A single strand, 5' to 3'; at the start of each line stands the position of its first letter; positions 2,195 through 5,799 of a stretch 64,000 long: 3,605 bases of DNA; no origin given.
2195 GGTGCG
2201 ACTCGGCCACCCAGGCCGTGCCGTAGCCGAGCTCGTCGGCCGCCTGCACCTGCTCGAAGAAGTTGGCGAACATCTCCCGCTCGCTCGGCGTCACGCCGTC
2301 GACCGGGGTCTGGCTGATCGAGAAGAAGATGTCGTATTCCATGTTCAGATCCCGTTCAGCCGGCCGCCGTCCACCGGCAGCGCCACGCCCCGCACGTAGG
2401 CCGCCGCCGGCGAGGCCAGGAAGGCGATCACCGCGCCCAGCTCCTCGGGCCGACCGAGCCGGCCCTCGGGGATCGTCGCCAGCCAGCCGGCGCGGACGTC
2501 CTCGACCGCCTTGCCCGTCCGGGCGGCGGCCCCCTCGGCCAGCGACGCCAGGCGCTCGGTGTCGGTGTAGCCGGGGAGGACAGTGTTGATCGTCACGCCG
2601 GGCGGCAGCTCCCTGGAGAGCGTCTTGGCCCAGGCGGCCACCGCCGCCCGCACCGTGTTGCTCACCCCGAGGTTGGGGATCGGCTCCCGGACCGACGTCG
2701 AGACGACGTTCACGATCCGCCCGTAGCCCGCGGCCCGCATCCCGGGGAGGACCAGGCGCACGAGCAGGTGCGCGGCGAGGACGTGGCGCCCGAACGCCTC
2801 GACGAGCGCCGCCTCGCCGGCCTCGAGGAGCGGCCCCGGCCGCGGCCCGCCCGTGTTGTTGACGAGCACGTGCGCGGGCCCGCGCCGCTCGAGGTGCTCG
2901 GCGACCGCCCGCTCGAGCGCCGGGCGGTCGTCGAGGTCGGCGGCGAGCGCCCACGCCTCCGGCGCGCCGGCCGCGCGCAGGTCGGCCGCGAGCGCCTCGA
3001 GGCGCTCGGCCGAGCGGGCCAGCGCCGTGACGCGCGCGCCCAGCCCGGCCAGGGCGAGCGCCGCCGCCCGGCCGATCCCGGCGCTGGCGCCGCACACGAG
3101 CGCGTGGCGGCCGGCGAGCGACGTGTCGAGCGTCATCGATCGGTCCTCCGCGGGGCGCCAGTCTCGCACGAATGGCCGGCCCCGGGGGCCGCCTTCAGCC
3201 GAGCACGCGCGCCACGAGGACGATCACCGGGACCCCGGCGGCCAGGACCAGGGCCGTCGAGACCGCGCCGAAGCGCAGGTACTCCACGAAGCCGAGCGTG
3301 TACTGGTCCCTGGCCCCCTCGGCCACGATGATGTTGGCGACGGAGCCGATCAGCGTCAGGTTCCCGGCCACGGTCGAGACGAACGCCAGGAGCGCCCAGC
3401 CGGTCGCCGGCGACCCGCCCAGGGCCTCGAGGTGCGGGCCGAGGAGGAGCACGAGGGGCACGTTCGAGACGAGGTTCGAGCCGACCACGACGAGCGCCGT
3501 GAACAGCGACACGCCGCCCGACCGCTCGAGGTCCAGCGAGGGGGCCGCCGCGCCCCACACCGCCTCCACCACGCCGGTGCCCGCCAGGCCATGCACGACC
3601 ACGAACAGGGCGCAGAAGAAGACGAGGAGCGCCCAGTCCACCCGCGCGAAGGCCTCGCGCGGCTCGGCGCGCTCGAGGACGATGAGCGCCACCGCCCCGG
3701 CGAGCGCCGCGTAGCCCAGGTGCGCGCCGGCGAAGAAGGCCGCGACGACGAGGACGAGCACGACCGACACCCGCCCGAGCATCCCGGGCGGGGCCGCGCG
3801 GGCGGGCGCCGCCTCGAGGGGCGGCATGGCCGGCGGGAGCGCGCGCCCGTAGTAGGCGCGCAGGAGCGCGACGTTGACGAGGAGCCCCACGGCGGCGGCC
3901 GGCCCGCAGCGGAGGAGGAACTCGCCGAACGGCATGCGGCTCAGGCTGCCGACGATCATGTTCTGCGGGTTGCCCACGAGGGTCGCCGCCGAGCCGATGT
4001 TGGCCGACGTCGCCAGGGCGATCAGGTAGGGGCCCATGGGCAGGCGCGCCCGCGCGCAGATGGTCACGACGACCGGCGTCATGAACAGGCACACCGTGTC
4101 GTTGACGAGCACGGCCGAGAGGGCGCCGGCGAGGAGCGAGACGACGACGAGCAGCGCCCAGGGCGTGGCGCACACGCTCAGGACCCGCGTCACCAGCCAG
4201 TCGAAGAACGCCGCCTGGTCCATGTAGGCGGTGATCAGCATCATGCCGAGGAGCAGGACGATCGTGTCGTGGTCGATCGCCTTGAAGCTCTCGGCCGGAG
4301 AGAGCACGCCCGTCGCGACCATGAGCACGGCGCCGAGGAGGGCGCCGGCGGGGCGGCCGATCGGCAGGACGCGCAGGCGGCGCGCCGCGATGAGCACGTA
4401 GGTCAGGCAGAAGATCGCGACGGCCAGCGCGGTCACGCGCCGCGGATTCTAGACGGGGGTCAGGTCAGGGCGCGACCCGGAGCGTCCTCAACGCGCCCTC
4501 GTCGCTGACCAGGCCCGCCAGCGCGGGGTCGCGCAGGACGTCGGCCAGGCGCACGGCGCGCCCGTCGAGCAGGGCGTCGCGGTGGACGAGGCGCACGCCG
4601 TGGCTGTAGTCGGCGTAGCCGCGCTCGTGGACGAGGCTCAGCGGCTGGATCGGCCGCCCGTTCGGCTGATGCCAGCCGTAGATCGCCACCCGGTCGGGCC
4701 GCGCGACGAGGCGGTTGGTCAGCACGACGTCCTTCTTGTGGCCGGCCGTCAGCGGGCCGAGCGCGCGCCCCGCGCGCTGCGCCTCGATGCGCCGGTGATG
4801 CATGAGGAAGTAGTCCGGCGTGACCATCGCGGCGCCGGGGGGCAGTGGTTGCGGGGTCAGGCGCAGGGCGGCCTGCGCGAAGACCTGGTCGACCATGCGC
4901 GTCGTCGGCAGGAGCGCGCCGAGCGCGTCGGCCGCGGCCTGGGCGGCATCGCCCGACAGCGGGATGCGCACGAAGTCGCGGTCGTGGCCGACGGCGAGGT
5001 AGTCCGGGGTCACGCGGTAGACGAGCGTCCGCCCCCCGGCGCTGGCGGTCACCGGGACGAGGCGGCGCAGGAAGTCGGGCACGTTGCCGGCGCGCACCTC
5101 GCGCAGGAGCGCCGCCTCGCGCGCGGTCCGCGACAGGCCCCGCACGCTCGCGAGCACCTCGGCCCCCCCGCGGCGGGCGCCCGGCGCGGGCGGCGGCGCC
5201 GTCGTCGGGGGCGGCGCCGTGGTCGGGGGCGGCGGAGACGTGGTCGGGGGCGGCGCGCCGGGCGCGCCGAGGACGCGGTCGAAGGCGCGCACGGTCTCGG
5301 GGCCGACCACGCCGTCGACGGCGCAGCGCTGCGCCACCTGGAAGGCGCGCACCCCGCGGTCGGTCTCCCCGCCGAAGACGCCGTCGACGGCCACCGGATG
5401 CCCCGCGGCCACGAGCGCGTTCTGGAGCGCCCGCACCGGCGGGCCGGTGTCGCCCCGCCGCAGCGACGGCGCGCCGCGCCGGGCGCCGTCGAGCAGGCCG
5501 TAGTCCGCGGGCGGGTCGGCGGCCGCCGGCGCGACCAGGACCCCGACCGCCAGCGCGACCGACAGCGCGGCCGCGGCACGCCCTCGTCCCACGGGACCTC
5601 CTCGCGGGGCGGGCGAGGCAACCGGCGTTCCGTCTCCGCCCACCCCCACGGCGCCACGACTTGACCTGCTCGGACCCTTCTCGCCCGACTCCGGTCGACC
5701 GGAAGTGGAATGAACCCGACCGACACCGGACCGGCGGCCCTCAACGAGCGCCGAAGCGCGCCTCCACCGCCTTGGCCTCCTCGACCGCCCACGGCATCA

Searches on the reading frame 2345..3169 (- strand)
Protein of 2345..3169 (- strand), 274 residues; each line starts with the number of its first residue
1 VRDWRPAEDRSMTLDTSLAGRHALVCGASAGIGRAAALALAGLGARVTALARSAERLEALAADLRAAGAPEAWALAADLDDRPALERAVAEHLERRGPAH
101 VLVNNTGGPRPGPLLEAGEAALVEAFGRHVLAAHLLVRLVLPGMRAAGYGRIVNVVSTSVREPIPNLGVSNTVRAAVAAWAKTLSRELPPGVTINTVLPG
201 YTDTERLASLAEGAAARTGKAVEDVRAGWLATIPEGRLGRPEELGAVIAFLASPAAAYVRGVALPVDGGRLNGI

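Call 12: search_protein_families(library=pfam, proteins=[window:2345-3169:-], max_evalue=0.001)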
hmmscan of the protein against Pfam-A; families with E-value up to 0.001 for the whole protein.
window:2345-3169:- (274 aa): 5 families
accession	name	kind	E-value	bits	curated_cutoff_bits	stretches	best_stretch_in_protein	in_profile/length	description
PF13561.12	adh_short_C2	-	2.3e-38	132.5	27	1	27-269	1-234/236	Enoyl-(Acyl carrier protein) reductase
PF00106.31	adh_short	-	8.4e-37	127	26.6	1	22-212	2-192/195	short chain dehydrogenase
PF08659.16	KR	-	1.4e-05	25.5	22.6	1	24-140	4-123/180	KR domain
PF23441.1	SDR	-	4e-05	23.6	27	1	18-269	5-254/258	SDR-like rossmann domain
PF13460.12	NAD_binding_10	-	0.00018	21.9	27.2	1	27-168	1-110/184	NAD(P)H-binding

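Call 57: find_encoding_contigs(protein=window:2345-3169:-, flank=10000, max_places=1)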
Protein window:2345-3169:- (274 aa): no gene with exactly this product is on record in the collection.

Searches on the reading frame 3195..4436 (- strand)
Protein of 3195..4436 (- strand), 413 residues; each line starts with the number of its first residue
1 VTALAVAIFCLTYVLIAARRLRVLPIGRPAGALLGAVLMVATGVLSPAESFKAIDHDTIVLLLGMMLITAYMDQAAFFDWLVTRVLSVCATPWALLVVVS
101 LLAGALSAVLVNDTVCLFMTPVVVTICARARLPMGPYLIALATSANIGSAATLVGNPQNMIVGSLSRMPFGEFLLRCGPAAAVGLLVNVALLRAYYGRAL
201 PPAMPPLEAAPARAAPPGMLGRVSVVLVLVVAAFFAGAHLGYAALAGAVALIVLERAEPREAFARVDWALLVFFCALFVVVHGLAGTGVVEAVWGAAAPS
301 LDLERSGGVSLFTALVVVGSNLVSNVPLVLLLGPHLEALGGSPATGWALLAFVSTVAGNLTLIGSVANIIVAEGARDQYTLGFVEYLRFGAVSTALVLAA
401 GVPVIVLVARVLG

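Call 12: search_protein_families(library=pfam, proteins=[window:3195-4436:-], max_evalue=0.001)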
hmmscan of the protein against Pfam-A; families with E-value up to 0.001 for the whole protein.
window:3195-4436:- (413 aa): 3 families
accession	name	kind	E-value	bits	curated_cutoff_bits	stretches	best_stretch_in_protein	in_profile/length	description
PF03600.22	CitMHS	-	4.5e-74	250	31.9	1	13-357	1-336/336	Citrate transporter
PF02040.21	ArsB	-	3.7e-10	40.2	22.2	1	4-332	1-342/423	Arsenical pump membrane protein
PF06450.18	NhaB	-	0.00078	18.9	27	1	144-182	212-250/515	Bacterial Na+/H+ antiporter B (NhaB)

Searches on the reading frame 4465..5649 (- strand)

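Call 12: search_protein_families(library=pfam, proteins=[window:4465-5649:-], max_evalue=0.001)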
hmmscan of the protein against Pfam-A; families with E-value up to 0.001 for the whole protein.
window:4465-5649:- (394 aa): 2 families
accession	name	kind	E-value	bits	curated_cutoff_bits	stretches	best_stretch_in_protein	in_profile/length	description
PF01471.23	PG_binding_1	-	1.4e-13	51.3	23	1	68-122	1-56/57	Putative peptidoglycan binding domain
PF09374.15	PG_binding_3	-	2.4e-06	28.1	24.6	0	71-101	2-32/76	Predicted Peptidoglycan domain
